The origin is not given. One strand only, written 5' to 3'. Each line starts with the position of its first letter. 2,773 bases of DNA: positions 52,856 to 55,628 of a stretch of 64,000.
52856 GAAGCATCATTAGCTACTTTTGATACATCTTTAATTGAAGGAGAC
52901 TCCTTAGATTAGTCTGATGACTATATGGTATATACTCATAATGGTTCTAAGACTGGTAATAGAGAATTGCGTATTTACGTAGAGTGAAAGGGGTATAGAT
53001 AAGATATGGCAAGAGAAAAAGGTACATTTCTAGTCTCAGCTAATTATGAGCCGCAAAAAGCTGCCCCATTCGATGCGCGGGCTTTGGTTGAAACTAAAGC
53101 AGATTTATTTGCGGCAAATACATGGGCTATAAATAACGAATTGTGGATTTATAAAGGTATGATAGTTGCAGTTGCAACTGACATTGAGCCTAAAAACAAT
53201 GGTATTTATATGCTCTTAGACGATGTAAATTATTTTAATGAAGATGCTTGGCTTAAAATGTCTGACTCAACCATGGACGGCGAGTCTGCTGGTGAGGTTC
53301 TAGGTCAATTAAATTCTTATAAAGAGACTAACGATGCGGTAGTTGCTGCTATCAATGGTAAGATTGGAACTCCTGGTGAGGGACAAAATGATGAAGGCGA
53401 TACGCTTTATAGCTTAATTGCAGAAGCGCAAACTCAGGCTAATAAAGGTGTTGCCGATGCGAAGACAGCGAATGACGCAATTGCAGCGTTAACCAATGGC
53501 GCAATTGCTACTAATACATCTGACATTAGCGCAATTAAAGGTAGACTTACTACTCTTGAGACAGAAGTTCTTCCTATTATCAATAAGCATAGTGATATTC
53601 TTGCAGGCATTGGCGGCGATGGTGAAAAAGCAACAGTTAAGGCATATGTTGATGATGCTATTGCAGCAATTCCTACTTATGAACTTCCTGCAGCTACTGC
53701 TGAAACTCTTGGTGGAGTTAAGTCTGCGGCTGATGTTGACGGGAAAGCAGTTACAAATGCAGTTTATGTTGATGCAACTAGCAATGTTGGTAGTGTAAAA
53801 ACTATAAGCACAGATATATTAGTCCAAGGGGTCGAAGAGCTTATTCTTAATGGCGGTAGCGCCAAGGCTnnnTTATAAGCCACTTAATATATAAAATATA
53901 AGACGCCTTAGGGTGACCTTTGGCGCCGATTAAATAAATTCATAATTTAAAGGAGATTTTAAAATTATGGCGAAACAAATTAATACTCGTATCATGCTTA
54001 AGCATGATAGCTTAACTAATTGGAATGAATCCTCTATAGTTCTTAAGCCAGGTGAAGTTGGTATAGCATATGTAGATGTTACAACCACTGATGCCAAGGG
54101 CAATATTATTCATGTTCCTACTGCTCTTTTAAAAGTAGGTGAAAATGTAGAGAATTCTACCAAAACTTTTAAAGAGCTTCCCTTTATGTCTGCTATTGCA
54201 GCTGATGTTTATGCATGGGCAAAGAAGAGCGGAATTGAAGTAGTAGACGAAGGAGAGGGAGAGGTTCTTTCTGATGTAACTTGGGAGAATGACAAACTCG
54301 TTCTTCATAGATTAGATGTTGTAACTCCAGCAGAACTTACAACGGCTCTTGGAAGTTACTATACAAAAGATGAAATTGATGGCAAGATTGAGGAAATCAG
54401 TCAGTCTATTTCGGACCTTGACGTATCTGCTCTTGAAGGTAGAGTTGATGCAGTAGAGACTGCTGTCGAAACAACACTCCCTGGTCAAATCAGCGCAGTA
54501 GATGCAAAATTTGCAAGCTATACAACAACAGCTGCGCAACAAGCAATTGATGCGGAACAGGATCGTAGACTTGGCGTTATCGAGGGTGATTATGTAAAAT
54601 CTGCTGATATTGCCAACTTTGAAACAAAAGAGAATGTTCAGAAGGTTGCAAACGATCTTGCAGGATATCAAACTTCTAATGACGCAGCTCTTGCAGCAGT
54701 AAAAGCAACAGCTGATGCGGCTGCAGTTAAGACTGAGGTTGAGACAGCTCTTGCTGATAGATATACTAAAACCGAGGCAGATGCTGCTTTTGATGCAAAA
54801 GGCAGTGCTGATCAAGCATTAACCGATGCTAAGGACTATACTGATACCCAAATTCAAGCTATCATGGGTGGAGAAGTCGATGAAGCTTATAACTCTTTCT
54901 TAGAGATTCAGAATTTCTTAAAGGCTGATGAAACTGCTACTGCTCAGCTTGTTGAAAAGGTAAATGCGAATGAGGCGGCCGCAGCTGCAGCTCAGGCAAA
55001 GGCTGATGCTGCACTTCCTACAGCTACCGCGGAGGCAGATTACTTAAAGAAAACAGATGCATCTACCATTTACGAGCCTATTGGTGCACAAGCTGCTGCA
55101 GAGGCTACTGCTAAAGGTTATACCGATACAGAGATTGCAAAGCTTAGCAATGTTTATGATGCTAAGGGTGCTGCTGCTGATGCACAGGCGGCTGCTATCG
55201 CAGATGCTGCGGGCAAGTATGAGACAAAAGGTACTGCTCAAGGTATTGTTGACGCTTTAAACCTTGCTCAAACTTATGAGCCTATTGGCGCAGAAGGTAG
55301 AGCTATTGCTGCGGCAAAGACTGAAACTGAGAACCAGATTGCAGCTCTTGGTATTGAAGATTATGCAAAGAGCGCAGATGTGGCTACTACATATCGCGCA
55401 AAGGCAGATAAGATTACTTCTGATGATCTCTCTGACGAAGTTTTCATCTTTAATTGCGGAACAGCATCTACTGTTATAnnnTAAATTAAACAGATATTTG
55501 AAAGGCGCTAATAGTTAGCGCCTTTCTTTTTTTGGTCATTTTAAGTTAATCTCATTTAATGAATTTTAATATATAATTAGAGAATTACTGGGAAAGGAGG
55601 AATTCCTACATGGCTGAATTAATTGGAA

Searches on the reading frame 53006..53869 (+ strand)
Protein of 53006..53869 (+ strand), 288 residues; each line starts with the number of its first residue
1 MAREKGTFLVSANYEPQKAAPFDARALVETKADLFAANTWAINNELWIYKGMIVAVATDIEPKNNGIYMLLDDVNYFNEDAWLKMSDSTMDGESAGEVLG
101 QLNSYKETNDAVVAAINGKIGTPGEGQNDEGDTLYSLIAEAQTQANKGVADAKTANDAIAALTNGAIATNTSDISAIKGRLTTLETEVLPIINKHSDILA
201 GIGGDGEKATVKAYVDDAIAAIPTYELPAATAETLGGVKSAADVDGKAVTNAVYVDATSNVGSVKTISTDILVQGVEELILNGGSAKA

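Call 69: find_homologous_proteins(query=window:53006-53869:+, max_evalue=1e-10)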
Query seq(288 aa) (288 aa): 32 proteins with E <= 1e-10 among 3710 candidates.
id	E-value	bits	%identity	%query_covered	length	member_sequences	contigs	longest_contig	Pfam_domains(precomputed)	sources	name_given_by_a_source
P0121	3.3e-177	605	100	100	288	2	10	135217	-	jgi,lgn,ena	-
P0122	1.6e-60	223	47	99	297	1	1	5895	-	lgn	-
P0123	1.8e-47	180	76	36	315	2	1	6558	-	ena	-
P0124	1.4e-33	135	36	100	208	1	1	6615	-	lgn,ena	-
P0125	1.2e-31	128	50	55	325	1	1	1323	-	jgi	jgi:chromosome segregation ATPase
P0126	8.9e-31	126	67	30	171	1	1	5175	-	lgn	-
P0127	1.1e-30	125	72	31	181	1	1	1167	-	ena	-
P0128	7.1e-30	123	67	30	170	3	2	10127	-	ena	-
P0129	3.5e-28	117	65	31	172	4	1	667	-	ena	-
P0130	5.1e-28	116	65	31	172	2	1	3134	-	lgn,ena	-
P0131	1.3e-27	115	64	31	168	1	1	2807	-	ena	-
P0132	2.1e-27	114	54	48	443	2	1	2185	-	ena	-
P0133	9.1e-27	112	63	31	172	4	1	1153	-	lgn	-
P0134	1.1e-26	112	63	30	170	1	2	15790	-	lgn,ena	-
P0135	2.1e-26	111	55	47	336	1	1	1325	-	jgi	jgi:hypothetical protein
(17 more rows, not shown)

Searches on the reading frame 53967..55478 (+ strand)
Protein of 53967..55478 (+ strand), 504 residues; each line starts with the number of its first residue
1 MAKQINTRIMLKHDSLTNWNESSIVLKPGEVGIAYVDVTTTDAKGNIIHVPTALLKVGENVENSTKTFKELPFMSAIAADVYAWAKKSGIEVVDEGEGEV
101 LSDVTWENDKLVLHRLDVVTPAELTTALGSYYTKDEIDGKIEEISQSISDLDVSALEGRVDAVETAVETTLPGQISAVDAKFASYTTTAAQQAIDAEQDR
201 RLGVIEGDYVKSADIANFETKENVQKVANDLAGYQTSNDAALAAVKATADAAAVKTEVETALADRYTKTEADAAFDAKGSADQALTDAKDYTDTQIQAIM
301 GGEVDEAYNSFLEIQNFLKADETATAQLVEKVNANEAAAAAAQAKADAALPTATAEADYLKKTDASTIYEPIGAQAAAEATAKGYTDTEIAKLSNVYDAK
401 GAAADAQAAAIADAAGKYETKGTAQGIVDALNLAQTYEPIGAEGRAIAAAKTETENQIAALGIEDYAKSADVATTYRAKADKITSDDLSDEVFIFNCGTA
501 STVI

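Call 68: find_related_loci(query=window:53967-55478:+, collection=viral_contigs, flank=10000)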
Query seq(504 aa) (504 aa) in viral_contigs; peptide patterns used: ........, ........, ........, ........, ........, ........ (x = any residue, [..] = any of these).
20 stretches matched a pattern; 4 encode a relative of the query (tblastn E <= 1e-3); 4 distinct loci.
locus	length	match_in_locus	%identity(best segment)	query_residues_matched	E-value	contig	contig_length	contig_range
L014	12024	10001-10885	37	139-446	8e-33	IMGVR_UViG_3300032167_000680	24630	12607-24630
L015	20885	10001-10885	37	139-446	9e-33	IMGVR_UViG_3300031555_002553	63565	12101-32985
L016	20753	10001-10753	55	203-489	2e-14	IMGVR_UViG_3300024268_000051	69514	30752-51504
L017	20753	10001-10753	55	203-489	2e-14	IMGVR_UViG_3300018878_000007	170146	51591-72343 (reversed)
